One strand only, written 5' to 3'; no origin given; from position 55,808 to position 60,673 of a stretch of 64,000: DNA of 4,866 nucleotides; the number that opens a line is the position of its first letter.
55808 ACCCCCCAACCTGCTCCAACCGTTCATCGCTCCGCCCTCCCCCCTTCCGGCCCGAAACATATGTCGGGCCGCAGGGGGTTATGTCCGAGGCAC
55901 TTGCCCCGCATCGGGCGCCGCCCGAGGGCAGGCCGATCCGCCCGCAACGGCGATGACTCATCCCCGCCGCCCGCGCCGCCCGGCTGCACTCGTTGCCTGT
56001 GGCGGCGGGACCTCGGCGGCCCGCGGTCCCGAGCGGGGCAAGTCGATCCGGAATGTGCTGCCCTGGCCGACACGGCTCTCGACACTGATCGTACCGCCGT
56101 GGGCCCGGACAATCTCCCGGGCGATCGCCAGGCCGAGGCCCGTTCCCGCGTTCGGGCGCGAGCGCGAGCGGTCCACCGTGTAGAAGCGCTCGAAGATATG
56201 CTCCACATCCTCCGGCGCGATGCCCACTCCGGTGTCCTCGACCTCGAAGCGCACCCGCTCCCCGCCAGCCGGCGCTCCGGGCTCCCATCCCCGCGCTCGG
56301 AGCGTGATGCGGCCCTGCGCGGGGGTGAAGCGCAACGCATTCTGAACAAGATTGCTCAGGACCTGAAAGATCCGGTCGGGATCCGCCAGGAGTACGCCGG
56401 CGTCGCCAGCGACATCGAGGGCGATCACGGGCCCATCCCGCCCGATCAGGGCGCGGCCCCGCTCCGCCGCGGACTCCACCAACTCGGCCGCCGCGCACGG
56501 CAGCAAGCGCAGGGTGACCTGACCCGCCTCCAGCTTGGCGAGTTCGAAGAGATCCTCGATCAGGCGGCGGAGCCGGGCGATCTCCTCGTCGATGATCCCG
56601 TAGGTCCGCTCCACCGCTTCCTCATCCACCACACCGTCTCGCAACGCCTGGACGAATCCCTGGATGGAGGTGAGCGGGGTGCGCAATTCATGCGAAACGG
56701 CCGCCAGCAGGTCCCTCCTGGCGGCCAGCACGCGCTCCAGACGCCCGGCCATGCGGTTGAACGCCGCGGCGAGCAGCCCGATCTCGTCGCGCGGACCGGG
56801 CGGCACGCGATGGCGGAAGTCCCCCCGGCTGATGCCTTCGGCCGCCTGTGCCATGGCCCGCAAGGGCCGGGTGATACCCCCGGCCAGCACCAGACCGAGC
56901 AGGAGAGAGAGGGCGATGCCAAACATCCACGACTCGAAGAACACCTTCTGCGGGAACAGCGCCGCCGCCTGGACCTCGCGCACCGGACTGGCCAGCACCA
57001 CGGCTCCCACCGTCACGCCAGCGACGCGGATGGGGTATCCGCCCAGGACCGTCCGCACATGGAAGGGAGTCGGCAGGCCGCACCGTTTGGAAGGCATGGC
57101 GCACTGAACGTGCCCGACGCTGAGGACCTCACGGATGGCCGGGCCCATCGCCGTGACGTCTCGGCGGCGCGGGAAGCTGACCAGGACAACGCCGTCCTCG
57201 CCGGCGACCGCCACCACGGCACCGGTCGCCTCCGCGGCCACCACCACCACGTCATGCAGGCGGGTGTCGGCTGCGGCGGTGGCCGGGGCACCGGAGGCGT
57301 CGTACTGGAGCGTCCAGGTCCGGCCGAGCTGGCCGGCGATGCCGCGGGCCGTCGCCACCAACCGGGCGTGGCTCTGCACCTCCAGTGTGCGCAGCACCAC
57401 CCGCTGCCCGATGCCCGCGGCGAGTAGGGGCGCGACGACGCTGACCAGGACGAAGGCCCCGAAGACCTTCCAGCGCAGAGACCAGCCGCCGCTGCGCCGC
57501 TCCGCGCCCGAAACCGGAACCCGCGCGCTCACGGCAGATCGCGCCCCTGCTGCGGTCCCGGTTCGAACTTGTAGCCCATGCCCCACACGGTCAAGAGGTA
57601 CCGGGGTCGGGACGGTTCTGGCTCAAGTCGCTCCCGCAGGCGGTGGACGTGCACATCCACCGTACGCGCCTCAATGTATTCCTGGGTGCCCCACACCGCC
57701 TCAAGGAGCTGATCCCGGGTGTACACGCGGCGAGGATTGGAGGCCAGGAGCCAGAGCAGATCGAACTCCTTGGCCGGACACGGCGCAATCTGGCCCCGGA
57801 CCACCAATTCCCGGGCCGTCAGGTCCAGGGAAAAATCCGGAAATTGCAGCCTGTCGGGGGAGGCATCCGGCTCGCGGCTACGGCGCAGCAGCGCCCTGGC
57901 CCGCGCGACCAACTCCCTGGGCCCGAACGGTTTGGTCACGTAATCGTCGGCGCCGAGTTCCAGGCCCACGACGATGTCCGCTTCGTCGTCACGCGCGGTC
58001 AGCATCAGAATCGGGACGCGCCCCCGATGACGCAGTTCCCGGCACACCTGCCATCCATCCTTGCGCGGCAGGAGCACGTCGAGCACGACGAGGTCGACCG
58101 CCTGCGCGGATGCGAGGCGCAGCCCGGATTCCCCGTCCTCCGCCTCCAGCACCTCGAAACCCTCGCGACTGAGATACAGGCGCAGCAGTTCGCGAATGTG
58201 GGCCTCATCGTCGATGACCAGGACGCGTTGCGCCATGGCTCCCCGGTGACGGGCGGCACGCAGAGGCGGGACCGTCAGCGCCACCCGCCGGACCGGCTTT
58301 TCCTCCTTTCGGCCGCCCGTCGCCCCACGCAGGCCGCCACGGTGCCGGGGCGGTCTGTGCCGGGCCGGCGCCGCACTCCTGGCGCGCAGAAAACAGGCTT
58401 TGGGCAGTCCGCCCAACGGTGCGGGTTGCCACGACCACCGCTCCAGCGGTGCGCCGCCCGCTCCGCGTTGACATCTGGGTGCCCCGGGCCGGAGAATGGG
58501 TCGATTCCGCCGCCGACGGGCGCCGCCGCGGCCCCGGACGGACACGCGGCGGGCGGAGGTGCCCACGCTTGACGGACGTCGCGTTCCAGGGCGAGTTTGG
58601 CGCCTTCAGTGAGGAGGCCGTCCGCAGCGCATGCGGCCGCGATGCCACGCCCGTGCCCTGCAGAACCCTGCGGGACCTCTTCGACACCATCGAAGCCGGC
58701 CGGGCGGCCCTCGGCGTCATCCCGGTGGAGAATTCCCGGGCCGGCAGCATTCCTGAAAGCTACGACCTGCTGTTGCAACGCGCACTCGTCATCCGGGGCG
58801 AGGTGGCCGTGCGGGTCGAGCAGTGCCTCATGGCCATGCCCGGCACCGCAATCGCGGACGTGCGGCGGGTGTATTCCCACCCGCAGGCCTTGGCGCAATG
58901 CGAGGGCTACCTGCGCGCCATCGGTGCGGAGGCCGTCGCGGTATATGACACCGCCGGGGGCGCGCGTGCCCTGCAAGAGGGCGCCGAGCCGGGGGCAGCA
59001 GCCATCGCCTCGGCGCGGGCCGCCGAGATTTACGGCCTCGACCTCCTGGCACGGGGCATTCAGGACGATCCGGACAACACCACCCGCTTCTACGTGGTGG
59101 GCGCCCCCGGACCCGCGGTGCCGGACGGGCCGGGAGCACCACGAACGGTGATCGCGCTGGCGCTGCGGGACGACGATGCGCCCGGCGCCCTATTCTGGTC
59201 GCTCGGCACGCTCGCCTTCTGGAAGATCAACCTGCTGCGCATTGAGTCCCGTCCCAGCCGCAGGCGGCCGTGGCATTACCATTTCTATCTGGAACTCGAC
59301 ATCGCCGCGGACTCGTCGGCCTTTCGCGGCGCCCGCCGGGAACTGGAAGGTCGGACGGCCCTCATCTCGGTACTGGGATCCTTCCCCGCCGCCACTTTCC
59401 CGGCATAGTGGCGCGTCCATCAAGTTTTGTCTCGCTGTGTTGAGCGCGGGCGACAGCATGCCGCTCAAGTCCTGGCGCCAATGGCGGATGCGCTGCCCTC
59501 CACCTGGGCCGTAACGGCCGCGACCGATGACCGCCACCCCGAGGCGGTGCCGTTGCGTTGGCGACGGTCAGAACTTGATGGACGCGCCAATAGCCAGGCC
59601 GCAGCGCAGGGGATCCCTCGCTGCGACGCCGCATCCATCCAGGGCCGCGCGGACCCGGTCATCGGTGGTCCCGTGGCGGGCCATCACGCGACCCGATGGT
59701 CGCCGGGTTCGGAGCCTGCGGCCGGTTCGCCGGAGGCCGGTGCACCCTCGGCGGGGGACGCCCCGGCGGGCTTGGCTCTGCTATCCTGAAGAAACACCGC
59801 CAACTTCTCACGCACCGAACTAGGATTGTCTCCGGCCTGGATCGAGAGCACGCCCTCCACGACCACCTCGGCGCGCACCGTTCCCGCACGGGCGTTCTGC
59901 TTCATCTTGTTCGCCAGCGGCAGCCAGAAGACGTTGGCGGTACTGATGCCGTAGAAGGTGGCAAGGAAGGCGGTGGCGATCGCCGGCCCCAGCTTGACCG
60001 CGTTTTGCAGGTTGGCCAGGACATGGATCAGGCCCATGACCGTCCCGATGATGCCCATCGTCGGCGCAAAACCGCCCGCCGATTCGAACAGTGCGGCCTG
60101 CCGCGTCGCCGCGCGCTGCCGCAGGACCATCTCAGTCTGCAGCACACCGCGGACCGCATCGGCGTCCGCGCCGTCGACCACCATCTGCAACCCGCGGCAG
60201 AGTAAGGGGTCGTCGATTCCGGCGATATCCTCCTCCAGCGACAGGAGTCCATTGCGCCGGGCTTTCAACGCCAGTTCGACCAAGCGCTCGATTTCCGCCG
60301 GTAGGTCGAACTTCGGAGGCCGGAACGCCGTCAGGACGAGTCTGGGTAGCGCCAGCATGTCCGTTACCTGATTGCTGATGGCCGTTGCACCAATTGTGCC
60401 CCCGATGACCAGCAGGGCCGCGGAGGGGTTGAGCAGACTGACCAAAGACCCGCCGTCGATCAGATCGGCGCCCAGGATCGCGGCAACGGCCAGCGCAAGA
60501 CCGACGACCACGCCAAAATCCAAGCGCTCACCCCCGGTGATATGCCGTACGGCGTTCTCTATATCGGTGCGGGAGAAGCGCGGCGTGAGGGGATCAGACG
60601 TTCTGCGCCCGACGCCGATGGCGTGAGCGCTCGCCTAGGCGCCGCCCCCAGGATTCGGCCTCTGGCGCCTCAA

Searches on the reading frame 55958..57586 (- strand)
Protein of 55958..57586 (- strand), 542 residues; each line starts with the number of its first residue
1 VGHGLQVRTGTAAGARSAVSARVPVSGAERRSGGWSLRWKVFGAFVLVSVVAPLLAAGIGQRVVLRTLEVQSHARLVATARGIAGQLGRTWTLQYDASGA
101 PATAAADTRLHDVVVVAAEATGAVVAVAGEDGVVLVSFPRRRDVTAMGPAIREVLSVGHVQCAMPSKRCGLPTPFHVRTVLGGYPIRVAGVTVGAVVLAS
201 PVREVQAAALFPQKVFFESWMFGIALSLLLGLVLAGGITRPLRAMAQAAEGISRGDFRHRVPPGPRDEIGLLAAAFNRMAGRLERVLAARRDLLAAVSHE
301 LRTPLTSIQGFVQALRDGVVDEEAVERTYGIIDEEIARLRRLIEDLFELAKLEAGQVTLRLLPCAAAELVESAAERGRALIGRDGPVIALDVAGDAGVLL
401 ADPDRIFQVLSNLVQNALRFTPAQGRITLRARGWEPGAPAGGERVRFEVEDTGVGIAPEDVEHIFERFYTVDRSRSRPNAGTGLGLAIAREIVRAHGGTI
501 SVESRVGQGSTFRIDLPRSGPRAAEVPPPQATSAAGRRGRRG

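Call 25: find_related_loci(query=window:55958-57586:-, collection=genome_contigs, flank=10000)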
Query window:55958-57586:- (542 aa) in genome_contigs; peptide patterns used: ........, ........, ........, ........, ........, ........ (x = any residue, [..] = any of these).
182 stretches matched a pattern; 48 encode a relative of the query (tblastn E <= 1e-3); 47 distinct loci.
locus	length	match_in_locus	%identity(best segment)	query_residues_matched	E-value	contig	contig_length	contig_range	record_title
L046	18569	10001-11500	56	1-517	1e-128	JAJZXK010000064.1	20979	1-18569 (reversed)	MAG: Bacillota bacterium isolate TL1-3.bin6 NODE_1981_length_20979_cov_2.400393, whole genome shotgun sequence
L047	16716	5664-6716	34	164-517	3e-52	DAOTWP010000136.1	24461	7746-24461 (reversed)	MAG TPA_asm: Anaerolineae bacterium isolate H14_151 k109_485490, whole genome shotgun sequence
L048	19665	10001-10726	44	290-525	4e-48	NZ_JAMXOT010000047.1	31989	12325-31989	Oscillatoria sp. HE19RPO 72, whole genome shotgun sequence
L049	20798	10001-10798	41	261-523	8e-48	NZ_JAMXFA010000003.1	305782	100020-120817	Laspinema olomoucense D3b NODE_3_length_305782_cov_99.635259, whole genome shotgun sequence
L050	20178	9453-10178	43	290-525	1e-46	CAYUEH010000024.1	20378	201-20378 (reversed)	MAG TPA_asm: uncultured Laspinema sp. isolate binchicken_co405_170 genome assembly, contig: NODE_3837_length_20378_cov_1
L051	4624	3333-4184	40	261-539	7e-47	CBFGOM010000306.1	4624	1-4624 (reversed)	MAG TPA_asm: uncultured Oscillatoriaceae bacterium isolate SRR29873479_metabat2_16 genome assembly, contig: ERZ27315265.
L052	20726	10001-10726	43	290-525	3e-46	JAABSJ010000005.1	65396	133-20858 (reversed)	MAG: Oscillatoria sp. isolate S11.Bin022 Scaffold_5, whole genome shotgun sequence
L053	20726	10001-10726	43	290-525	4e-46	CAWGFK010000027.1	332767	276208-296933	MAG: uncultured cyanobacterium isolate MFD01721.bin.1.50 genome assembly, contig: contig_28961, whole genome shotgun seq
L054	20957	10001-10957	32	193-517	2e-45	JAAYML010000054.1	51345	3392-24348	MAG: Candidatus Epulonipiscium sp. isolate AS20ysBPTH_2 34069_AS20, whole genome shotgun sequence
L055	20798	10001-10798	40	261-523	7e-45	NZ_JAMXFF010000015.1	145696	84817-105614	Laspinema palackyanum D2a NODE_16_length_145696_cov_66.666623, whole genome shotgun sequence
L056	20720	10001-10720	42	290-523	1e-43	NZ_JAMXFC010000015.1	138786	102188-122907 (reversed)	Laspinema sp. D2d NODE_22_length_138786_cov_54.806862, whole genome shotgun sequence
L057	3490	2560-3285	39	282-529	3e-43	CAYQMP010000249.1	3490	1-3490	MAG TPA_asm: uncultured Chthoniobacter sp. isolate binchicken_co176_18 genome assembly, contig: NODE_32688_length_3490_c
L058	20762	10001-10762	40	268-521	5e-43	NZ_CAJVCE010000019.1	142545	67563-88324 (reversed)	Paenibacillus allorhizosphaerae strain CIP 111802, whole genome shotgun sequence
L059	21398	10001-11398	28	35-517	6e-41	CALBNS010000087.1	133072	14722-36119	MAG TPA_asm: uncultured Clostridia bacterium isolate SRR6425755_bin.62_CONCOCT_v1.1_MAG genome assembly, contig: ERZ1767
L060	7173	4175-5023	33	228-517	5e-41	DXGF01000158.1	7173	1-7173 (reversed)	MAG TPA_asm: Candidatus Dorea gallistercoris isolate ChiSxjej1B13-11762 ChiSxjej1B13M5__C355306_L7173_SAMN08009907, whol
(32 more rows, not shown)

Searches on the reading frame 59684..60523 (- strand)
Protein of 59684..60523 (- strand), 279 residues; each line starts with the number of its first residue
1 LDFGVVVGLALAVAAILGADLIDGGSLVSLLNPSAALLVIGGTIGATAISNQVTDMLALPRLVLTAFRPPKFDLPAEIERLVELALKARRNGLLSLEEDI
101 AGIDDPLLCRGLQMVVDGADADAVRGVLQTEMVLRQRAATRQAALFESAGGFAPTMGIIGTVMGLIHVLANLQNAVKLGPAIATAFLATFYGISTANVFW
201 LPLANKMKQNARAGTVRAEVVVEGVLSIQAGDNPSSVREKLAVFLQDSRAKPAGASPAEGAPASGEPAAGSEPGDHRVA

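Call 12: search_protein_families(library=pfam, proteins=[window:59684-60523:-])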
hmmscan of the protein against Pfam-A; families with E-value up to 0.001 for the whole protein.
window:59684-60523:- (279 aa): 2 families
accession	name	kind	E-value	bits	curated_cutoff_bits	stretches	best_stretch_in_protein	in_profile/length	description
PF01618.21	MotA_ExbB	-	1.3e-27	96.5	22.9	1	102-213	4-120/127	MotA/TolQ/ExbB proton channel family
PF20560.3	MotA_N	-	4.6e-08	33.6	27.3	1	6-79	1-75/91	Motility protein A N-terminal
